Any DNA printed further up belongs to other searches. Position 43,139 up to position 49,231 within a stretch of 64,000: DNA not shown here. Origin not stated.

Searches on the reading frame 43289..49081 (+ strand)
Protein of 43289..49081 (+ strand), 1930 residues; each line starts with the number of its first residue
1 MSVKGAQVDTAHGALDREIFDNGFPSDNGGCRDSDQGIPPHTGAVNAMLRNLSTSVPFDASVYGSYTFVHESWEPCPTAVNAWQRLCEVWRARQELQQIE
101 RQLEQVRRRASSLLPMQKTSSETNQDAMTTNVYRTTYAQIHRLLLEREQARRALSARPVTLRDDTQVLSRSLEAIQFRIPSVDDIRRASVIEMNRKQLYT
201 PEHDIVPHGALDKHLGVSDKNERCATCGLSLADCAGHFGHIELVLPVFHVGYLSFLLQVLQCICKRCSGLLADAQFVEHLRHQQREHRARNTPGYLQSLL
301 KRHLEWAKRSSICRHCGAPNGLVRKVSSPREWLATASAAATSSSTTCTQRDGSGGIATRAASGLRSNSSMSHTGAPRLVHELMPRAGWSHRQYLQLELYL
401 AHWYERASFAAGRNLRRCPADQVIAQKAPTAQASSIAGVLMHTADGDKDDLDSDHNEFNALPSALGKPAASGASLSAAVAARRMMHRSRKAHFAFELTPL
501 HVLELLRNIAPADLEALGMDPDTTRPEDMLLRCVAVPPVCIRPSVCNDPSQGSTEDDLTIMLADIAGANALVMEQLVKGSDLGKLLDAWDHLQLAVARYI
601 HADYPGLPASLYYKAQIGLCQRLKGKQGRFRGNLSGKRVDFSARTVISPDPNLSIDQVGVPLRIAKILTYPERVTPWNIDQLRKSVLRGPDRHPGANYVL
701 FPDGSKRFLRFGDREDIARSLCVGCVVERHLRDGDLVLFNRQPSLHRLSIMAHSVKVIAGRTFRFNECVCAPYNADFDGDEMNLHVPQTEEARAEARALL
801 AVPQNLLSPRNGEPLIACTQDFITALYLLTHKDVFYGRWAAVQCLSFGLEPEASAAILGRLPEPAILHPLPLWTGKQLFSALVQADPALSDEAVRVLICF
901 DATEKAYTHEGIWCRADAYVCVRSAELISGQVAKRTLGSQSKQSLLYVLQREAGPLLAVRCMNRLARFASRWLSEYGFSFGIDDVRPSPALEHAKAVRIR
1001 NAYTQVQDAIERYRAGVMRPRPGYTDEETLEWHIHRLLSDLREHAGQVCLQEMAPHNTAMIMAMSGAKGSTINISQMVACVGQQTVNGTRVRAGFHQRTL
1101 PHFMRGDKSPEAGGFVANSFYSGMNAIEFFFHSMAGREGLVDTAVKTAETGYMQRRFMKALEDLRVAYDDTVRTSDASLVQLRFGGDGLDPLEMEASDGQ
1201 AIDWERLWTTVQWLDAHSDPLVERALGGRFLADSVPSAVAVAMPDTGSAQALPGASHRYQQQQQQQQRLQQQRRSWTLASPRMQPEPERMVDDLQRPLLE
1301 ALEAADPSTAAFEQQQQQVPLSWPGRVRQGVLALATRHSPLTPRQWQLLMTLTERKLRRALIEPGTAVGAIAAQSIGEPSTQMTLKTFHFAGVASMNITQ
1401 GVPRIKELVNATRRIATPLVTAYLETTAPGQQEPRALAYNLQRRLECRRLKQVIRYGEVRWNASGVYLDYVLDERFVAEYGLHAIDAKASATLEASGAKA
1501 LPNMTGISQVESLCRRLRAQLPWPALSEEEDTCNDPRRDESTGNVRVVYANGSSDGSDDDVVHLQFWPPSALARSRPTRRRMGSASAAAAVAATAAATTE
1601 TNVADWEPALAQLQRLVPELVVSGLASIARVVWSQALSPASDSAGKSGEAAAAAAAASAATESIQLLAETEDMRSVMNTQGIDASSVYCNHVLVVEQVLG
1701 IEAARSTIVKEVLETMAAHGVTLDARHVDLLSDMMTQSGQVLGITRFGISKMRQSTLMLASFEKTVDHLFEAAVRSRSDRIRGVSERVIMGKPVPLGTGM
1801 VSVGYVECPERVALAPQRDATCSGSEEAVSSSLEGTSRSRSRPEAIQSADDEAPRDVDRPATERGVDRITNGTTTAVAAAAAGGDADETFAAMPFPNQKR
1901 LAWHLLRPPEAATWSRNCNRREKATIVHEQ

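Call 6: search_protein_families(library=pfam, proteins=[window:43289-49081:+], max_evalue=0.01)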
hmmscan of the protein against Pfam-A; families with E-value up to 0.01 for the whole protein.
window:43289-49081:+ (1930 aa): 5 families
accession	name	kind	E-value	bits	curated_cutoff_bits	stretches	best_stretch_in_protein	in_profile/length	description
PF04998.22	RNA_pol_Rpb1_5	-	1.1e-79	268.1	28.5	1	1123-1756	1-266/267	RNA polymerase Rpb1, domain 5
PF00623.25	RNA_pol_Rpb1_2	-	1.3e-72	243.9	25.3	1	636-801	1-165/166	RNA polymerase Rpb1, domain 2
PF04997.17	RNA_pol_Rpb1_1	-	8.2e-68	229.5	39.7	2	171-325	3-154/312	RNA polymerase Rpb1, domain 1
PF04983.23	RNA_pol_Rpb1_3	-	2.8e-38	131.8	28.9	1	805-985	1-162/162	RNA polymerase Rpb1, domain 3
PF05000.22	RNA_pol_Rpb1_4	-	1.7e-29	102.3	24.8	1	1011-1116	2-107/107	RNA polymerase Rpb1, domain 4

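Call 28: find_homologous_proteins(query=window:43289-49081:+, max_evalue=1e-50)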
Query window:43289-49081:+ (1930 aa): 55 proteins with E <= 1e-50 among 8000 candidates.
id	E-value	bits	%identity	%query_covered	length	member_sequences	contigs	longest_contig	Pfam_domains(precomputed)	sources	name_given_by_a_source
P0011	0.0e+0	4346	99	100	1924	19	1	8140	PF04998.23,PF00623.26,PF04983.24,PF05000.23,PF04997.18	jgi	jgi:DNA-directed RNA polymerase III subunit RPC1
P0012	0.0e+0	1595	54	60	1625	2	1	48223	PF04998.23,PF00623.26,PF04983.24,PF05000.23,PF04997.18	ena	-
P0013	0.0e+0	1135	47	49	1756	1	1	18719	PF04998.23,PF00623.26,PF04983.24,PF05000.23,PF04997.18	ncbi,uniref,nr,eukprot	ncbi:DNA-directed RNA polymerase III subunit rpc1 [Neolecta irregularis DAH-3]|uniref:DNA-directed R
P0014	0.0e+0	1130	53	37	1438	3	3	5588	PF04998.23,PF00623.26,PF04983.24,PF05000.23,PF04997.18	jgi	-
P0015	0.0e+0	1126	45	53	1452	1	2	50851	PF04998.23,PF00623.26,PF04983.24,PF05000.23,PF04997.18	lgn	-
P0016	0.0e+0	1119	46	51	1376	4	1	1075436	PF04998.23,PF00623.26,PF04983.24,PF05000.23,PF04997.18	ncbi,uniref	ncbi:hypothetical protein HJC23_001737 [Cyclotella cryptica]|uniref:DNA-directed RNA polymerase subu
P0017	0.0e+0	1115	51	37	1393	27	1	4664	PF04998.23,PF00623.26,PF04983.24,PF05000.23,PF04997.18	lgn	-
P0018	0.0e+0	1113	44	52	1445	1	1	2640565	PF04998.23,PF00623.26,PF04983.24,PF05000.23,PF04997.18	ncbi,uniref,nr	ncbi:DNA-directed RNA polymerase III subunit C1 [Spathaspora passalidarum NRRL Y-27907]|uniref:DNA-d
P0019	0.0e+0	1113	44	52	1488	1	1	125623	PF04998.23,PF00623.26,PF04983.24,PF05000.23,PF04997.18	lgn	-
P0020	0.0e+0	1111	51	37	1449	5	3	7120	PF04998.23,PF00623.26,PF04983.24,PF05000.23,PF04997.18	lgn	-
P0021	0.0e+0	1109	50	37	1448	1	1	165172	PF04998.23,PF00623.26,PF04983.24,PF05000.23,PF04997.18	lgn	-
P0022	0.0e+0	1108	45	53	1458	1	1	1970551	PF04998.23,PF00623.26,PF04983.24,PF05000.23,PF04997.18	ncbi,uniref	ncbi:uncharacterized protein LODBEIA_P40030 [Lodderomyces beijingensis]|uniref:DNA-directed RNA poly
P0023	0.0e+0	1107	51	37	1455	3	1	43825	PF04998.23,PF00623.26,PF04983.24,PF05000.23,PF04997.18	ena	-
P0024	0.0e+0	1107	51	37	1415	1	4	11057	PF04998.23,PF00623.26,PF04983.24,PF05000.23,PF04997.18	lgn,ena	-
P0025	0.0e+0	1102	52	37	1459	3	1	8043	PF04998.23,PF00623.26,PF04983.24,PF05000.23,PF04997.18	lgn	-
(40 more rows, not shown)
